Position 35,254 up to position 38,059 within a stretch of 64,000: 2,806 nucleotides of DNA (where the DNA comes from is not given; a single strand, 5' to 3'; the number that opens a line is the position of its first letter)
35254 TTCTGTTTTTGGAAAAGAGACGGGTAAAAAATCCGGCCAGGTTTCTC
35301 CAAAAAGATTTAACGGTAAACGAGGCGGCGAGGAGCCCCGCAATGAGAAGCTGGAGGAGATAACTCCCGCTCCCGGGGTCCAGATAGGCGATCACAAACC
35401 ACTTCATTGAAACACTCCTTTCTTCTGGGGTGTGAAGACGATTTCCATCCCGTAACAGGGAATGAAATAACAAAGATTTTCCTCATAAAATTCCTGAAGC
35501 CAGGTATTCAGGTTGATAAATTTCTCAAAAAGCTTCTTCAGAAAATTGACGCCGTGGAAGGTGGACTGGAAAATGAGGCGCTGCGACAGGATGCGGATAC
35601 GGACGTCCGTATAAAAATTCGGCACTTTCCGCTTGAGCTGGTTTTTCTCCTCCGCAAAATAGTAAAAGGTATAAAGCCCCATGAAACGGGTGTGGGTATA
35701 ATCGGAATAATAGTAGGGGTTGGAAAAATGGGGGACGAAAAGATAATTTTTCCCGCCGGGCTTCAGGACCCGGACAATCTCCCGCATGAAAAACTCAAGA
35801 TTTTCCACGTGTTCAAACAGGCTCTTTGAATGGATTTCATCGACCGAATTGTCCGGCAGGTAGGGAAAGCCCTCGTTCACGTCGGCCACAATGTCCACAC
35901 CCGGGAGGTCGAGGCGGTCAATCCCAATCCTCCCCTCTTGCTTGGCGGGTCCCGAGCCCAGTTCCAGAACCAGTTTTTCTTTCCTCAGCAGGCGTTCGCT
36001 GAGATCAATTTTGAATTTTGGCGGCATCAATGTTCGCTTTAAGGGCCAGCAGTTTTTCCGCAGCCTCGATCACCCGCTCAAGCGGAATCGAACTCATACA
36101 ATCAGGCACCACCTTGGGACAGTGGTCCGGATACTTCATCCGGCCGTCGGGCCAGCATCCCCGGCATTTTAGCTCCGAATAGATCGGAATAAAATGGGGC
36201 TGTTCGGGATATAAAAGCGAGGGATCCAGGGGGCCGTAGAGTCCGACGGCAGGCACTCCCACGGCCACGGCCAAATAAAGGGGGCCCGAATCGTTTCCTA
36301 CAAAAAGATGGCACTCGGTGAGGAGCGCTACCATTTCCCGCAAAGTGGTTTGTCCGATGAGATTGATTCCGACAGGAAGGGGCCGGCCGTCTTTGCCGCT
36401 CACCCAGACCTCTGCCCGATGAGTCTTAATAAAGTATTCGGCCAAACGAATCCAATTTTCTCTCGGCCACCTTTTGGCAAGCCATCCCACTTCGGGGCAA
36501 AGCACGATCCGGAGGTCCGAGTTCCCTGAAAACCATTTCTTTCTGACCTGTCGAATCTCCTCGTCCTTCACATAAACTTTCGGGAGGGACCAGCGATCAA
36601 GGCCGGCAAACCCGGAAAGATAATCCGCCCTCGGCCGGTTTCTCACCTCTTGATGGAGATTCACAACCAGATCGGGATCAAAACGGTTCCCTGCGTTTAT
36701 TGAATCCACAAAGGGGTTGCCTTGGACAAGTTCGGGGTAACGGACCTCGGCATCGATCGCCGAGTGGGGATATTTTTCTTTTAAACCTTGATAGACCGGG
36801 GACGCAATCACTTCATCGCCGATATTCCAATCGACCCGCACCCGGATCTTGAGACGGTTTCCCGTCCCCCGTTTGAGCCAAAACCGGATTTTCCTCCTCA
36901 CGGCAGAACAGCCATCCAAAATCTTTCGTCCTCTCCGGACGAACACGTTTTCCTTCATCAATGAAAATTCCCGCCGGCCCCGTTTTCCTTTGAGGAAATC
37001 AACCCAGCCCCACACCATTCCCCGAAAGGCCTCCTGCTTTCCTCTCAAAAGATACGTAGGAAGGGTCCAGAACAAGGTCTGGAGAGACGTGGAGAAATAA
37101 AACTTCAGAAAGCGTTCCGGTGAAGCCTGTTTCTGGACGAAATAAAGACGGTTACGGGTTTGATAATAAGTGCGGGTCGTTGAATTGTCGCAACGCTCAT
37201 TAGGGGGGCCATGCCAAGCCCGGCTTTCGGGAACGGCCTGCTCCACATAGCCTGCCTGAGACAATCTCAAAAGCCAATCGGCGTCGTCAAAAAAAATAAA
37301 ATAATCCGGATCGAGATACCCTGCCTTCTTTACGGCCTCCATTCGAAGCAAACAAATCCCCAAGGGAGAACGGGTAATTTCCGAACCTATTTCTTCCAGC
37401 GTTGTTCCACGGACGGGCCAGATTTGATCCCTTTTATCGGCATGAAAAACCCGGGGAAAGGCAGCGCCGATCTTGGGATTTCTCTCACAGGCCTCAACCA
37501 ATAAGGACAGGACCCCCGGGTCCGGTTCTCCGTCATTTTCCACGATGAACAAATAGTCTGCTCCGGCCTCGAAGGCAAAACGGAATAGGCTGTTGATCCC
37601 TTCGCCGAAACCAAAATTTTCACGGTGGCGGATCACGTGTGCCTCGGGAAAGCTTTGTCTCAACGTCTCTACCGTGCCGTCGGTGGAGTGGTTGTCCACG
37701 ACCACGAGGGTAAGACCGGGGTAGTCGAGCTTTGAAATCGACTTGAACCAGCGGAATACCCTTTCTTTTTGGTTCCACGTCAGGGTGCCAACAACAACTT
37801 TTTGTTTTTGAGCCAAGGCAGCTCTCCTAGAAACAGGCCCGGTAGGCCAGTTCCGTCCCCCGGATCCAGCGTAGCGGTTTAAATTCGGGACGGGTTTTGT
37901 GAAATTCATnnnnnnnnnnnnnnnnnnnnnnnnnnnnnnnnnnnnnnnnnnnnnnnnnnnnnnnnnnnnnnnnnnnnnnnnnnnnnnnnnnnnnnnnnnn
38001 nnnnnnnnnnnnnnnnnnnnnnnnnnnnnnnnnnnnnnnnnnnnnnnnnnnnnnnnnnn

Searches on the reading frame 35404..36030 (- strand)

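Call 20: search_protein_families(library=pfam, proteins=[window:35404-36030:-])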
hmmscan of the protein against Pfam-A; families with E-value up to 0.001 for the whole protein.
window:35404-36030:- (208 aa): 5 families
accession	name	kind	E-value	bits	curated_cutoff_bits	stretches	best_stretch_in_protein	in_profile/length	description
PF08241.18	Methyltransf_11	-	1.6e-09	38.7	21.2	1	47-94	47-92/95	Methyltransferase domain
PF13649.12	Methyltransf_25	-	8.2e-05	23.7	27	1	48-93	52-97/97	Methyltransferase domain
PF08242.18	Methyltransf_12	-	0.00021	22.4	30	1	45-94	64-97/98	Methyltransferase domain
PF13489.12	Methyltransf_23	-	0.00021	21.5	27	1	12-100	14-119/164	Methyltransferase domain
PF13847.12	Methyltransf_31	-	0.00096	19.3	27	0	48-94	60-106/145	Methyltransferase domain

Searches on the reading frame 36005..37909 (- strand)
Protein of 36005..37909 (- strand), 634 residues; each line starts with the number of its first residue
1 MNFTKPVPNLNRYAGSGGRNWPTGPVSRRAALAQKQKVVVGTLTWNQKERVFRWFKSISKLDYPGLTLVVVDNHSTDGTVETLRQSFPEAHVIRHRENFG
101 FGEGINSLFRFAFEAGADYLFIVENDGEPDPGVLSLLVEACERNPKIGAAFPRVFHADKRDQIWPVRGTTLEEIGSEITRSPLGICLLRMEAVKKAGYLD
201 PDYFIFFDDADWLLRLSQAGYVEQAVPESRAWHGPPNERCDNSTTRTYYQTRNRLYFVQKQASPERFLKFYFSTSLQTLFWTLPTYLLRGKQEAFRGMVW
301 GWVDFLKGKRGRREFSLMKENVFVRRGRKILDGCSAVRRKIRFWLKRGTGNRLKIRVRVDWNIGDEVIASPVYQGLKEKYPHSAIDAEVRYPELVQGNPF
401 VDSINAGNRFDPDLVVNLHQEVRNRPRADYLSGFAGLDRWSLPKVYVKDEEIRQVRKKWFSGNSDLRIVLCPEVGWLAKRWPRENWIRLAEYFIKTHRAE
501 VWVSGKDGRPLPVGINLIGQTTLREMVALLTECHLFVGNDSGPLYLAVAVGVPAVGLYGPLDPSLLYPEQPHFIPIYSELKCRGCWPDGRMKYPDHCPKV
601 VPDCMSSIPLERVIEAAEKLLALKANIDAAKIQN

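Call 20: search_protein_families(library=pfam, proteins=[window:36005-37909:-])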
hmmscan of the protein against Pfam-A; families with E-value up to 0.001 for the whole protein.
window:36005-37909:- (634 aa): 4 families
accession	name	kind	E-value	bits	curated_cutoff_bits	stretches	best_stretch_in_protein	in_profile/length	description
PF01075.23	Glyco_transf_9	-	1.2e-18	67.8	22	1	454-581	95-232/247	Glycosyltransferase family 9 (heptosyltransferase)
PF00535.33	Glycos_transf_2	-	1.4e-17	64.6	23.3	1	43-169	5-131/168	Glycosyl transferase family 2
PF13641.12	Glyco_tranf_2_3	-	2.9e-09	37.7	27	1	44-238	9-216/230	Glycosyltransferase like family 2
PF13704.12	Glyco_tranf_2_4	-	0.00066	20.6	27.5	0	67-126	21-81/98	Glycosyl transferase family 2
